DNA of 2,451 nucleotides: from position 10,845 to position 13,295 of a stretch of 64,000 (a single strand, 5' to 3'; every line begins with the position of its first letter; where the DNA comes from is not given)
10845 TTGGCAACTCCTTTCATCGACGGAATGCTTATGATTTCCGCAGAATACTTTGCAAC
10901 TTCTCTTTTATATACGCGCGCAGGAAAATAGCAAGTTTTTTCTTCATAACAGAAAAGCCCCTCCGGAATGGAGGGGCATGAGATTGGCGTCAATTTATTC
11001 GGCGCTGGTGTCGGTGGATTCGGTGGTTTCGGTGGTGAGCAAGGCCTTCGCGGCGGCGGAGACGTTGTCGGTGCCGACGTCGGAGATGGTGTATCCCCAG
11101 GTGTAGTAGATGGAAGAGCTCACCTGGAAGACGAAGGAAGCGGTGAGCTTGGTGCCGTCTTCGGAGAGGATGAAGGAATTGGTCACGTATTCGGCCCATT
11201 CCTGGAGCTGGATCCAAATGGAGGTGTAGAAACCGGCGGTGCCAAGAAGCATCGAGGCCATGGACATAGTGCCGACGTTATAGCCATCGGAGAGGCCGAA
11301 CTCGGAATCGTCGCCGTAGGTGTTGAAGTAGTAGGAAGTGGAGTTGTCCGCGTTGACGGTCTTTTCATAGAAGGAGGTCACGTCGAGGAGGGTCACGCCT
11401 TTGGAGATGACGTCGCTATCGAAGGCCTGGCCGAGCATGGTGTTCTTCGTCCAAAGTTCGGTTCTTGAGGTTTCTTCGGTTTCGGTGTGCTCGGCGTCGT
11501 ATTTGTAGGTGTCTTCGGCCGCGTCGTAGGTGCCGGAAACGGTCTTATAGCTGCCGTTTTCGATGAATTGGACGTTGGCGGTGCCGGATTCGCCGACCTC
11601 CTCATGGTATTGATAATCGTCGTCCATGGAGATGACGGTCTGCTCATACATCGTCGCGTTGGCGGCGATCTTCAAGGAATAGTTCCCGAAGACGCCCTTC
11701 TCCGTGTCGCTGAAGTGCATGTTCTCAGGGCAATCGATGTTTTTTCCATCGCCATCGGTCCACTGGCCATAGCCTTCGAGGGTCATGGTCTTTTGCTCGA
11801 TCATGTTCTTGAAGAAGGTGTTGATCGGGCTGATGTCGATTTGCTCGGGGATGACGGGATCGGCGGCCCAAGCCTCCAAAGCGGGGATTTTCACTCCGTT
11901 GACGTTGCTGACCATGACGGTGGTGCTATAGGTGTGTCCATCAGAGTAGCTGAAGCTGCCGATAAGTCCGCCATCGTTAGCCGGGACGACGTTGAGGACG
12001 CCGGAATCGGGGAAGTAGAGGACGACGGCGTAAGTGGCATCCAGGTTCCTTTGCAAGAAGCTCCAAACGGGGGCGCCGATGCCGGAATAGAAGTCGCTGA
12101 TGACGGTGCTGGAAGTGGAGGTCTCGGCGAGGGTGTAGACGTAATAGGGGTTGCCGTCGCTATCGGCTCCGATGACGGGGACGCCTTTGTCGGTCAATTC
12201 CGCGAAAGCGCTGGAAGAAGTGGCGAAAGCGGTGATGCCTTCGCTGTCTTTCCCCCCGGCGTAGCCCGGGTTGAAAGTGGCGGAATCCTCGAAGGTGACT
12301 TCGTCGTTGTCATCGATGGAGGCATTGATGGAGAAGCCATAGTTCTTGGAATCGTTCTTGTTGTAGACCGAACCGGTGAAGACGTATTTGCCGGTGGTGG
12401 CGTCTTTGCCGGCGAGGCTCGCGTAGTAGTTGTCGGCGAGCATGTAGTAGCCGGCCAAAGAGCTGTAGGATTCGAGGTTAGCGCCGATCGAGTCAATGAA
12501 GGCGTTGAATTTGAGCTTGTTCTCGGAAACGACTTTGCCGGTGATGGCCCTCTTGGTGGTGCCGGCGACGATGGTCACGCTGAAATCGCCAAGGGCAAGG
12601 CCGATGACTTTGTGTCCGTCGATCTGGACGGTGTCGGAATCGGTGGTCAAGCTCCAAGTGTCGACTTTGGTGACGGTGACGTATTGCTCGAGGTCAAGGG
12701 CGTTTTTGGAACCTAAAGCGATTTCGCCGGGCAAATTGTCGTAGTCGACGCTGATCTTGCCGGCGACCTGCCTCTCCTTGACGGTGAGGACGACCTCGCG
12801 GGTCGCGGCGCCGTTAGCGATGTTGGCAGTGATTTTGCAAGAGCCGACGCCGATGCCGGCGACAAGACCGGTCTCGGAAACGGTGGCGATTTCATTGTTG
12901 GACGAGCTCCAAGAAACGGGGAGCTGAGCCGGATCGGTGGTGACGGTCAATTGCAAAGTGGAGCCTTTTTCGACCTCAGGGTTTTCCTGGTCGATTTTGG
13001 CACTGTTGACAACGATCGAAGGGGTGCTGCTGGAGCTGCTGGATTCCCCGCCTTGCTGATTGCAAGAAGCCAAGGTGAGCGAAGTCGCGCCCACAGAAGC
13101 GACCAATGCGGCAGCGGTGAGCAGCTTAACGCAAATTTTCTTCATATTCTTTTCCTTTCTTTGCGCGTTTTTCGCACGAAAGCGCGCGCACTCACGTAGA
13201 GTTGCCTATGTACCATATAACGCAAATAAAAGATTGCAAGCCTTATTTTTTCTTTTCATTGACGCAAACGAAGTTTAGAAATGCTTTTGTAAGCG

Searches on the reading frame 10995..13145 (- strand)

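Call 65: search_protein_families(library=pfam, proteins=[window:10995-13145:-], max_evalue=0.00001)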
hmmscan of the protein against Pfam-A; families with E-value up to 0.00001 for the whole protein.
window:10995-13145:- (716 aa): 1 family
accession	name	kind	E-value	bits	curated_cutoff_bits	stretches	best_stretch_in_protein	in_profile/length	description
PF02368.24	Big_2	-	1.6e-12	47.7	22.8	1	46-108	2-67/79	Bacterial Ig-like domain (group 2)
